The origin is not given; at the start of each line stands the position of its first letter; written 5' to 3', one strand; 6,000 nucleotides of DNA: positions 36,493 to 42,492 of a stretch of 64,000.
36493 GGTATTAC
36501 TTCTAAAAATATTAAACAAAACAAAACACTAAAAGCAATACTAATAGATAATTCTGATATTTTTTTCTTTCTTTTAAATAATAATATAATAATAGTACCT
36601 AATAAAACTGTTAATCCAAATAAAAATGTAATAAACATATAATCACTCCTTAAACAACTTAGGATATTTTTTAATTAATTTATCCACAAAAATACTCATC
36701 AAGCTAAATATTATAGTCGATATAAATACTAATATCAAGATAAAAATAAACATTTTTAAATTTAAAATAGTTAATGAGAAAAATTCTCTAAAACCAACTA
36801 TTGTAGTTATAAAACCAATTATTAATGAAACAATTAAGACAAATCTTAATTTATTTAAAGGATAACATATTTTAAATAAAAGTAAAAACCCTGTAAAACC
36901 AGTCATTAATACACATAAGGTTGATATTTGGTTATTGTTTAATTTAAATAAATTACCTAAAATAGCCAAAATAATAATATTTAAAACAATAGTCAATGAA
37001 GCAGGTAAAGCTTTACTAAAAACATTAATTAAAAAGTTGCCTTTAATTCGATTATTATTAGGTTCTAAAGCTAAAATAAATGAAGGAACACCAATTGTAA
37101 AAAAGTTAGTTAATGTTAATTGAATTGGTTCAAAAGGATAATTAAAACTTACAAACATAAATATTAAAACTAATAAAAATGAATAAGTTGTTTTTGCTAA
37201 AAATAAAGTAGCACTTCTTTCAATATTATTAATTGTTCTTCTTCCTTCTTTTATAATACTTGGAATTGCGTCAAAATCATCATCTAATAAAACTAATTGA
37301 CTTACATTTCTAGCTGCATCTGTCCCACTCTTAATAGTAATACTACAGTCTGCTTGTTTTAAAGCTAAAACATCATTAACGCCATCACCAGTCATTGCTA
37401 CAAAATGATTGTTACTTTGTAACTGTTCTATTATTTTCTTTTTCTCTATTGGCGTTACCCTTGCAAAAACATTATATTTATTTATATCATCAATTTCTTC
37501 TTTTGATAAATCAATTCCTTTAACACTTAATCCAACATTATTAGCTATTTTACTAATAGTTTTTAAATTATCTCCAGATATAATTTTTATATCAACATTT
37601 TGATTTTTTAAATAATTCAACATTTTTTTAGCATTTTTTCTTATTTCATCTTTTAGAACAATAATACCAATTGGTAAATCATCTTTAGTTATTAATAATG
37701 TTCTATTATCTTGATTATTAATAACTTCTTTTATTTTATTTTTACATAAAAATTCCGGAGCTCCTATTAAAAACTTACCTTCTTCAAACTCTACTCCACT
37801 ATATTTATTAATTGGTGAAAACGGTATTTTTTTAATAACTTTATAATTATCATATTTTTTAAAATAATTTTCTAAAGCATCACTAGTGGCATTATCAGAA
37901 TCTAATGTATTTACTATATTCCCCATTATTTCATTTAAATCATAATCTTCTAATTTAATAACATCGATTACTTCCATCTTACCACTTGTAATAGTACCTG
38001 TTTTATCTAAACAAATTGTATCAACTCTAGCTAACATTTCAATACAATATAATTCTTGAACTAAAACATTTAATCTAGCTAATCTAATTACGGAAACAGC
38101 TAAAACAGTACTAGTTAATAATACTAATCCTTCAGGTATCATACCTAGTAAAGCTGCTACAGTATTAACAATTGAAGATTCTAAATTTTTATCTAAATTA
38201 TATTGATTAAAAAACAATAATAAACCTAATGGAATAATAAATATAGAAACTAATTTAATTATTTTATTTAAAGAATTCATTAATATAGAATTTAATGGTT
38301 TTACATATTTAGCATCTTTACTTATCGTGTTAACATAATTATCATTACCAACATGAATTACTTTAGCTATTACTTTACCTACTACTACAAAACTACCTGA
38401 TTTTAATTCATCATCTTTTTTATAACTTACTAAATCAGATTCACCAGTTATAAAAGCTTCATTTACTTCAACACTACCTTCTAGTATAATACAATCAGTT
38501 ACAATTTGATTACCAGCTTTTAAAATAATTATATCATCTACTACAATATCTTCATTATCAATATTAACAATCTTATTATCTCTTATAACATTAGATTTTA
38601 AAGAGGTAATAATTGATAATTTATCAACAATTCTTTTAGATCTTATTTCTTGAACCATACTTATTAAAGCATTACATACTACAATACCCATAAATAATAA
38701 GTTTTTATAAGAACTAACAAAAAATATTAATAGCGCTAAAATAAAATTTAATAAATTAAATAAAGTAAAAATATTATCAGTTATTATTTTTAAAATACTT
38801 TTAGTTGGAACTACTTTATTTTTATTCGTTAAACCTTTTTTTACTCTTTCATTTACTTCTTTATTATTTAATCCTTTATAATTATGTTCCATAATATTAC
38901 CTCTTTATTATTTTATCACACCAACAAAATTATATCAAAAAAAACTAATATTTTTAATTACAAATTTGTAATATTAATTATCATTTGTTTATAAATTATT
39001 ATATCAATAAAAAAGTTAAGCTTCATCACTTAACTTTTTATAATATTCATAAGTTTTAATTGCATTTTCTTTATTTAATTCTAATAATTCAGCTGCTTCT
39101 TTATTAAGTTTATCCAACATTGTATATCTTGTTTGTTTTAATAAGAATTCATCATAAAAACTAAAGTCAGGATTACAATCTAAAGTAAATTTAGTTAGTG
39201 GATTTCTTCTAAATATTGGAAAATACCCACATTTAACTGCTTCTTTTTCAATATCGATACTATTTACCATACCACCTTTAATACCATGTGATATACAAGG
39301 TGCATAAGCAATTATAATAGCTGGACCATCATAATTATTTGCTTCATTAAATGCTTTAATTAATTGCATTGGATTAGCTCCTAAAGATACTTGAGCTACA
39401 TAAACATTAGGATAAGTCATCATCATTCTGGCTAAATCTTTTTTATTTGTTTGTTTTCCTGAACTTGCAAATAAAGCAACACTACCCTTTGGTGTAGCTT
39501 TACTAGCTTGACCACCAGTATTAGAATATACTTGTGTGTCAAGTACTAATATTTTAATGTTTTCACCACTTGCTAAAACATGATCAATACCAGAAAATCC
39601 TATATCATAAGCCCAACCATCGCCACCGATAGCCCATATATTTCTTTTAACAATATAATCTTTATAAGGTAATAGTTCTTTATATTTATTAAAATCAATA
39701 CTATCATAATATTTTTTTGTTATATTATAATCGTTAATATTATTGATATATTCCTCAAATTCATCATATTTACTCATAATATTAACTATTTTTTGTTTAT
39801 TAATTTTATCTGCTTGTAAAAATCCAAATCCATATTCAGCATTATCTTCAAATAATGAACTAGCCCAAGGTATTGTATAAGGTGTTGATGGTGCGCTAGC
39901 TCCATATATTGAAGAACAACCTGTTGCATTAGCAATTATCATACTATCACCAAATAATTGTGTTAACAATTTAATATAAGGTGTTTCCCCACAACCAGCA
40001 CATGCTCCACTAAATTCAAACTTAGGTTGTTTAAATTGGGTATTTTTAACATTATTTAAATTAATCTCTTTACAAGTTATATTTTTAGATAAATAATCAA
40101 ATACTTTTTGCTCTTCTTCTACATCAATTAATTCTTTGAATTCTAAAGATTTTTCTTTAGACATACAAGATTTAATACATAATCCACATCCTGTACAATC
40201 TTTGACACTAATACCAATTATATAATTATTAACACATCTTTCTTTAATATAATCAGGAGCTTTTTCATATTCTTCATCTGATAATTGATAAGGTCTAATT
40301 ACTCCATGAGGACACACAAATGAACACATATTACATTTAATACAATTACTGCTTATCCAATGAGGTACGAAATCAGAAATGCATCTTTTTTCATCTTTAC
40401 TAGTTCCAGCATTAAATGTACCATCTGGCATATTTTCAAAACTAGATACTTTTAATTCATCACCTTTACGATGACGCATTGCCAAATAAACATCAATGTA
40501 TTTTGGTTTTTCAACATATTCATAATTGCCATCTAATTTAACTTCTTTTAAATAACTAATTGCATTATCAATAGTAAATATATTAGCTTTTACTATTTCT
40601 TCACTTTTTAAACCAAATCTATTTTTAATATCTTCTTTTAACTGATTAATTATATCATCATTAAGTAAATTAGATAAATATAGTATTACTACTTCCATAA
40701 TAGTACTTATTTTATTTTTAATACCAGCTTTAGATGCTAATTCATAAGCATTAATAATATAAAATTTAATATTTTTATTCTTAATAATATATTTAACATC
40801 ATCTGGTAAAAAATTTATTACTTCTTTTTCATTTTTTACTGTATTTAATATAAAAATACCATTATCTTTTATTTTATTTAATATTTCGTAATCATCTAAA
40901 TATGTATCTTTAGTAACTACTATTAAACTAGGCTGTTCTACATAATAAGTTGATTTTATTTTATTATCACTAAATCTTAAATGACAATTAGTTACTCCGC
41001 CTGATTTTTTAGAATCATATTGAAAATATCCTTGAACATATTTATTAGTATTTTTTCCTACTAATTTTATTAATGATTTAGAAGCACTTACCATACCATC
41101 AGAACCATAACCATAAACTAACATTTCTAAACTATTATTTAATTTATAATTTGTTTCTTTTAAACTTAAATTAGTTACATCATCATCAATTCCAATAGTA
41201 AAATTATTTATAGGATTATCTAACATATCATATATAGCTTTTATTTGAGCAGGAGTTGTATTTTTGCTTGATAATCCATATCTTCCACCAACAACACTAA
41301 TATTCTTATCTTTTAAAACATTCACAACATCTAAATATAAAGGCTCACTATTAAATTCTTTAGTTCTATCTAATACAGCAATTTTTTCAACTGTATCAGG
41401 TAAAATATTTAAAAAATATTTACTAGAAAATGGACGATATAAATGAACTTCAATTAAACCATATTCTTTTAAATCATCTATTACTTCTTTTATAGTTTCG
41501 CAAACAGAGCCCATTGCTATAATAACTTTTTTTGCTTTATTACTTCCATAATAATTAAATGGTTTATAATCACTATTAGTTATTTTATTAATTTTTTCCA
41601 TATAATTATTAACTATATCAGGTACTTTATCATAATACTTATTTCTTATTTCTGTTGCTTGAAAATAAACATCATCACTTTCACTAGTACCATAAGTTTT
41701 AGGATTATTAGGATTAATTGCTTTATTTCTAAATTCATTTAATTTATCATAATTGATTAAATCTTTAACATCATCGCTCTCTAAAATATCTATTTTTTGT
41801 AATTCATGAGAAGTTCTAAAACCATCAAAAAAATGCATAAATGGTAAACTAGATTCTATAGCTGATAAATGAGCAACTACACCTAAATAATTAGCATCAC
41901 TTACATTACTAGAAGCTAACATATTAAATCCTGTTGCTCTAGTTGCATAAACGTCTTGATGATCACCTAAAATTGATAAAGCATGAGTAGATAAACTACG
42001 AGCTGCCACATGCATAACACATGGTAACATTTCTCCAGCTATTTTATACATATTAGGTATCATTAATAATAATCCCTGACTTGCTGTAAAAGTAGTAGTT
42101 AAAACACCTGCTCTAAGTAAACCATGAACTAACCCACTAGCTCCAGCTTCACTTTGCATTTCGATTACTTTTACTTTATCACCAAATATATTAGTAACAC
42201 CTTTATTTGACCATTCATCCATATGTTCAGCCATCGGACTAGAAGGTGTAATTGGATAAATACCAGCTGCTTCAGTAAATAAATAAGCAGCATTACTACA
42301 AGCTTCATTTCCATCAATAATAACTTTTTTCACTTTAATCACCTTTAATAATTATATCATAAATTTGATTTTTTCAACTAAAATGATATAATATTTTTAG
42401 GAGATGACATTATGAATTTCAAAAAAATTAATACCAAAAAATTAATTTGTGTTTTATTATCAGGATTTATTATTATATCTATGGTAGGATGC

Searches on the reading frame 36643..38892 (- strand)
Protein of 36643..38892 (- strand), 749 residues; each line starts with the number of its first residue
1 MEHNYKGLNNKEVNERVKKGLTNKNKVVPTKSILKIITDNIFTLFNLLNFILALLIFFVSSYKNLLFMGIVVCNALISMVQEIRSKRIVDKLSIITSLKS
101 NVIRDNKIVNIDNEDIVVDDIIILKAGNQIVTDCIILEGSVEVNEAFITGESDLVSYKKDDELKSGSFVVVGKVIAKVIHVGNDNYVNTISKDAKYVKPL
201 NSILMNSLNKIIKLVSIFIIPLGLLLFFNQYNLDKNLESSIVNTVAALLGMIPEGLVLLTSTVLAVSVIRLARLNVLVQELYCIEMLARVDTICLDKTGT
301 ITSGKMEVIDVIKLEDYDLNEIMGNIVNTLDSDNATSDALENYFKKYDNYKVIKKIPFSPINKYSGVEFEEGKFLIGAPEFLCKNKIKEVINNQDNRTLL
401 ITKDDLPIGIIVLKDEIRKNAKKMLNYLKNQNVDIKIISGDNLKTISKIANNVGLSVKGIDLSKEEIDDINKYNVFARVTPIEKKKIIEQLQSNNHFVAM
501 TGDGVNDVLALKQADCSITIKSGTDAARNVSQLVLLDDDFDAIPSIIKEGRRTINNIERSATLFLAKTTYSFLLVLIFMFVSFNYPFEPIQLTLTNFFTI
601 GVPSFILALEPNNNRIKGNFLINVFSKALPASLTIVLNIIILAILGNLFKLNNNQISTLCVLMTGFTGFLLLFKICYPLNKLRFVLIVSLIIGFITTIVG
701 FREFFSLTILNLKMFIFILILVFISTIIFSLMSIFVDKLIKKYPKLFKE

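Call 36: search_protein_families(library=pfam, proteins=[window:36643-38892:-])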
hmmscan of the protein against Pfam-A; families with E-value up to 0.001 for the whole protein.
window:36643-38892:- (749 aa): 2 families
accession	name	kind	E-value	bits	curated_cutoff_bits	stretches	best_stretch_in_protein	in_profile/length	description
PF00122.25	E1-E2_ATPase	-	8.1e-44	149.7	28.1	1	99-273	6-180/181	E1-E2 ATPase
PF00702.32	Hydrolase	-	3e-23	83.7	26.4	1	290-515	1-191/191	haloacid dehalogenase-like hydrolase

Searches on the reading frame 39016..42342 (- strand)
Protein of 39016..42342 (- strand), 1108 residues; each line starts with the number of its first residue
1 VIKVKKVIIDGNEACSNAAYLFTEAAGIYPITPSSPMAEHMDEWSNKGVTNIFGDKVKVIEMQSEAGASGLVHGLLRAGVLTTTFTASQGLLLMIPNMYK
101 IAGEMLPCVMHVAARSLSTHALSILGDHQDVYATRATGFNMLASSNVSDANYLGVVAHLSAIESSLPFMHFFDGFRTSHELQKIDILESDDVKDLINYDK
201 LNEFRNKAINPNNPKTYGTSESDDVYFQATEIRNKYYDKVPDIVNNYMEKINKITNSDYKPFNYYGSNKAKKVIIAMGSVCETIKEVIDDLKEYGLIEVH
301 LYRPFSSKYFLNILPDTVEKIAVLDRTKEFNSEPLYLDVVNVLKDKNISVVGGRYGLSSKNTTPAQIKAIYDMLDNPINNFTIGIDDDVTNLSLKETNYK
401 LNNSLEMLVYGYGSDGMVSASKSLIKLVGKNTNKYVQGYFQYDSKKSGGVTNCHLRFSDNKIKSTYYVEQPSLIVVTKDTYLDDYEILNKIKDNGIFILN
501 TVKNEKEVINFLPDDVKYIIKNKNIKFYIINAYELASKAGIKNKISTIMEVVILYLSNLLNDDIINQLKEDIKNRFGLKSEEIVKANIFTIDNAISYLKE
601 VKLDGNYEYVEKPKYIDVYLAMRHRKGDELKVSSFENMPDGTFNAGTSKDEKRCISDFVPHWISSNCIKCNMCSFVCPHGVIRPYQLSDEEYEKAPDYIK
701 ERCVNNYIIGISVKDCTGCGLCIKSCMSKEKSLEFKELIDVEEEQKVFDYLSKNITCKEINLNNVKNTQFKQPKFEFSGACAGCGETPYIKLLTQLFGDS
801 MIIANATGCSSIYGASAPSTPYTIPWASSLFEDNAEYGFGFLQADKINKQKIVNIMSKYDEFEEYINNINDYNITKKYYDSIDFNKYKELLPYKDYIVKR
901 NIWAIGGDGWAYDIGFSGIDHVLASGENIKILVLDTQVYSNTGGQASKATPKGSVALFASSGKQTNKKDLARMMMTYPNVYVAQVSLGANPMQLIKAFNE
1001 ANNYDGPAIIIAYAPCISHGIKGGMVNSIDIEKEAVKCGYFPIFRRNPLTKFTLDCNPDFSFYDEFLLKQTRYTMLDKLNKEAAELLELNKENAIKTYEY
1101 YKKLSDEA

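Call 36: search_protein_families(library=pfam, proteins=[window:39016-42342:-])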
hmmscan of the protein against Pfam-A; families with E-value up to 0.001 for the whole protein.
window:39016-42342:- (1108 aa): 11 families
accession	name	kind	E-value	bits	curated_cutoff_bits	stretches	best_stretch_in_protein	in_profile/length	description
PF01855.24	POR_N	-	2.8e-72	243.6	27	1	19-248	3-230/231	Pyruvate flavodoxin/ferredoxin oxidoreductase, thiamine diP-bdg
PF01558.24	POR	-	1.6e-28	100.5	27.4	1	413-595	1-172/173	Pyruvate ferredoxin/flavodoxin oxidoreductase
PF17147.9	PFOR_II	-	9.5e-12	45.6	27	1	270-366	1-101/102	Pyruvate:ferredoxin oxidoreductase core domain II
PF10371.14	EKR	-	8.1e-10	38.8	27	1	613-656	13-55/55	Domain of unknown function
PF02775.26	TPP_enzyme_C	-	3e-09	37.3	21.9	1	899-1011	46-150/151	Thiamine pyrophosphate enzyme, C-terminal TPP binding domain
PF12838.12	Fer4_7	-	1e-06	29.6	27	1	666-728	1-50/52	4Fe-4S dicluster domain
PF13187.11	Fer4_9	-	9.1e-06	26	27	1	666-729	1-50/52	4Fe-4S dicluster domain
PF12837.12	Fer4_6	-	1.4e-05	25.3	25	1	659-682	1-24/24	4Fe-4S binding domain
PF00037.32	Fer4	-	8.5e-05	22.6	21.1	1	661-683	2-24/24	4Fe-4S binding domain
PF13484.11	Fer4_16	-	0.00029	22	30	1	666-726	1-63/66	4Fe-4S double cluster binding domain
PF12797.12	Fer4_2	-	0.00044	20.5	24.5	0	660-678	3-21/22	4Fe-4S binding domain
